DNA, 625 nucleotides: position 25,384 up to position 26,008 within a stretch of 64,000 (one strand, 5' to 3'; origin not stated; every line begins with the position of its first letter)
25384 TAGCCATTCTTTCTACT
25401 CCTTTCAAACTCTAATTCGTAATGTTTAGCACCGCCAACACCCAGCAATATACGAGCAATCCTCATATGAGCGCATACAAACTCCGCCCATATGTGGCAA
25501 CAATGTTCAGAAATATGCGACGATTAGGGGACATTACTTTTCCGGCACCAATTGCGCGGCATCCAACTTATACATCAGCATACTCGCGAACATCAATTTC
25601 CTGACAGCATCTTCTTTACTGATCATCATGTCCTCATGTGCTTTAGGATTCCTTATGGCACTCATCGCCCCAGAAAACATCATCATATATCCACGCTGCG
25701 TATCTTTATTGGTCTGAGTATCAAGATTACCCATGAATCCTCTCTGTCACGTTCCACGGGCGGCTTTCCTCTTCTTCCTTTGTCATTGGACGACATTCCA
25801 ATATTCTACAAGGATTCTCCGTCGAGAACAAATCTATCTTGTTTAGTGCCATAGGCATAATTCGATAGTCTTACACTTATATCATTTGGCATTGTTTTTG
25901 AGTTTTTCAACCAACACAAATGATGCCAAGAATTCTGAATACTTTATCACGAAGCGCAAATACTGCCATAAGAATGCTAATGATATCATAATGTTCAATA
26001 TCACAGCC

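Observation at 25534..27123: Three hypothetical genes next to the AbiE-type TA; possibly a TIGR02391-like gene split by an inserted membrane-protein gene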

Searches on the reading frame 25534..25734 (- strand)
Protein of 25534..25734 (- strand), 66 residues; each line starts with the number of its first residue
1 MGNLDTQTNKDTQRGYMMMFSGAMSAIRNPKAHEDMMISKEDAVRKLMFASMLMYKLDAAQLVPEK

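Call 3: search_protein_families(library=ncbifam, proteins=[window:25534-25734:-], max_evalue=10)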
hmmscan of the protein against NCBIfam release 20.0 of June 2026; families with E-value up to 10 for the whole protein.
window:25534-25734:- (66 aa): 1 family
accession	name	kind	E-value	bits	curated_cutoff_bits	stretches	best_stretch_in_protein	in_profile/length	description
TIGR02391.1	hypoth_ymh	hypoth_equivalog_domain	2.9e-08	33.9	39.45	1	2-61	62-124/125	TIGR02391 family protein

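Call 4: search_protein_families(library=pfam, proteins=[window:25534-25734:-], max_evalue=10)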
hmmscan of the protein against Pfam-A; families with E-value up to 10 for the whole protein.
window:25534-25734:- (66 aa): 1 family
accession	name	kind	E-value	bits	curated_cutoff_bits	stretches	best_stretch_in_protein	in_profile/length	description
PF09509.15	Hypoth_Ymh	-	4.3e-13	49.6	25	1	1-56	62-118/119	Protein of unknown function (Hypoth_ymh)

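Call 5: search_protein_families(library=padloc, proteins=[window:25534-25734:-], max_evalue=10)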
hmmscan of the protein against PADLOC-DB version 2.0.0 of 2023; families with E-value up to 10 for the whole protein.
window:25534-25734:- (66 aa): 2 families
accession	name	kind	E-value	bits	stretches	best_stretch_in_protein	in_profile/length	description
PDLC03987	PD-Lambda-3_B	-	1.6e-07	28.9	1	1-61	201-264/270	-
PDLC02412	Aga_HEPN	-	0.00031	17.9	1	4-60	318-379/382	Class II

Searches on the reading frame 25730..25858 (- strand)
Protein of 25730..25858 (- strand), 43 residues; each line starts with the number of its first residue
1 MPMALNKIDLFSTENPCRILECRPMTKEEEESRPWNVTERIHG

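Call 34: search_protein_families(library=pfam, proteins=[window:25730-25858:-], max_evalue=10)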
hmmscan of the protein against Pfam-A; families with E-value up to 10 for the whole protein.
seq(43 aa): 1 family
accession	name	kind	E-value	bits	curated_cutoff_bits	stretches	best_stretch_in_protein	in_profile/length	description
PF21423.2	AhtL-like_1st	-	0.2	11.7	27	1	18-40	11-33/55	Pyrogallol hydroxytransferase large subunit-like, domain 1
